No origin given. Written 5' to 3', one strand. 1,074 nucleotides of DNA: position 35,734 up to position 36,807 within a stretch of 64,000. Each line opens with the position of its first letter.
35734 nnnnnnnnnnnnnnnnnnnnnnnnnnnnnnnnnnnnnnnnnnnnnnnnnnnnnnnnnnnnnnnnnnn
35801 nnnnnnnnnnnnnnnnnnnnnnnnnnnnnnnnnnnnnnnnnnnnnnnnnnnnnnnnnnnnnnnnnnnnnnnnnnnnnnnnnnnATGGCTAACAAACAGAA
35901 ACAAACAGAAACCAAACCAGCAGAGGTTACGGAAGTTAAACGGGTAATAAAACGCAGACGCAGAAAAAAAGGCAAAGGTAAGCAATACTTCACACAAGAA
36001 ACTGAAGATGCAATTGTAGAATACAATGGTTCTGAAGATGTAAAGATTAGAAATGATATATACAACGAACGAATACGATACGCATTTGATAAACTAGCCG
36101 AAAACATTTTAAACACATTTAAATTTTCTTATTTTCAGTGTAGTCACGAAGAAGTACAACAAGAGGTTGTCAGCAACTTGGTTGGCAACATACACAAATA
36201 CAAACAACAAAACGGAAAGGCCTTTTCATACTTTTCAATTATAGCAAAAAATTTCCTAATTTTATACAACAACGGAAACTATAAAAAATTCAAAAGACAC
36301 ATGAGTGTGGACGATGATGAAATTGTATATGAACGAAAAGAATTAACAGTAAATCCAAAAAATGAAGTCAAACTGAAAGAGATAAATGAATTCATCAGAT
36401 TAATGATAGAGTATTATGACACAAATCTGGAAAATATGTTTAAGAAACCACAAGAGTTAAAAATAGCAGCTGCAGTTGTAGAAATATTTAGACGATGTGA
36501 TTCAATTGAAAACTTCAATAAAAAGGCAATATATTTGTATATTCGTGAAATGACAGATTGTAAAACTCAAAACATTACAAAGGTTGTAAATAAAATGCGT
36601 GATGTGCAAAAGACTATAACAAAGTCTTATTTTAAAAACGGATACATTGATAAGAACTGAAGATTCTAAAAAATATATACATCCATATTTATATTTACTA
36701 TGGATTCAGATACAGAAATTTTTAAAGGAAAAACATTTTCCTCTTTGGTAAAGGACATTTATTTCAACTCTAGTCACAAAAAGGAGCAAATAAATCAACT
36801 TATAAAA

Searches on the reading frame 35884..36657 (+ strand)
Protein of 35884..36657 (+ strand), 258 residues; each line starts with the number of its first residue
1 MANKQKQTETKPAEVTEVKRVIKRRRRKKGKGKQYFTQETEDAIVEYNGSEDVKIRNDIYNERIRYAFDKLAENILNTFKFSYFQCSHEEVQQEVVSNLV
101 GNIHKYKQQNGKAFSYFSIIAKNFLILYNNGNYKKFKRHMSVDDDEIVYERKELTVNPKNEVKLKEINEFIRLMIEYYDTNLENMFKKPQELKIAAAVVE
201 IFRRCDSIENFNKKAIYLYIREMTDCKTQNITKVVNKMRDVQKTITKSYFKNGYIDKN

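Call 7: search_protein_families(library=pfam, proteins=[window:35884-36657:+], max_evalue=0.01)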
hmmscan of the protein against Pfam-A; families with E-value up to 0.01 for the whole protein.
window:35884-36657:+ (258 aa): 0 families

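Call 8: search_protein_families(library=phrogs, proteins=[window:35884-36657:+], max_evalue=0.01)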
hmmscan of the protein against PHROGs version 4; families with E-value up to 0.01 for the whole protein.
window:35884-36657:+ (258 aa): 0 families

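Call 70: search_solved_structures(query=window:35884-36657:+, max_evalue=1)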
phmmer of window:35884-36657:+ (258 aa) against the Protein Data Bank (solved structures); distinct sequences matched with E-value up to 1: 0.

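Call 73: search_dna_similar(query=window:35884-36657:+, collection=phages, mode=protein, max_rows=12, max_evalue=0.001)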
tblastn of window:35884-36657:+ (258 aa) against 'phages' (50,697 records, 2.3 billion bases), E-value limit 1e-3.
Records with a match: 6; places in all: 6; records where one place covers at least 80% of the query: 2.
Best place of each record, by identity: <60% 6.
By first word of the organism name: Flavobacterium 4; uncultured 1; Microcystis 1.
By host as written in the record: Flavobacterium sp. LMO8 4; - 1; Microcystis elabens 1.
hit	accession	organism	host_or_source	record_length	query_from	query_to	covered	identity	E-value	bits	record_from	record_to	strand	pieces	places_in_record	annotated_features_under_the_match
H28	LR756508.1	uncultured phage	metagenomic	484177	35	258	87%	43.4%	8e-40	152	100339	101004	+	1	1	record has no annotation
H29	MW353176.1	Flavobacterium phage vB_FspM_immuto_3-5A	Flavobacterium sp. LMO8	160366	35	240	80%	43.5%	1e-41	157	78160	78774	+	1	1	hypothetical protein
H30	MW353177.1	Flavobacterium phage vB_FspM_immuto_13-6C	Flavobacterium sp. LMO8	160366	35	240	80%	43.5%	1e-41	157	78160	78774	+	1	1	hypothetical protein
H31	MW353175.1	Flavobacterium phage vB_FspM_immuto_2-6A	Flavobacterium sp. LMO8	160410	35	240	80%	43.5%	1e-41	157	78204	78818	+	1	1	hypothetical protein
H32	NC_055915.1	Flavobacterium phage vB_FspM_immuto_2-6A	Flavobacterium sp. LMO8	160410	35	240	80%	43.5%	1e-41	157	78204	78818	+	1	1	hypothetical protein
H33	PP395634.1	Microcystis phage Mel-JY01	Microcystis elabens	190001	35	249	83%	40.7%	3e-38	147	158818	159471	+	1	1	hypothetical protein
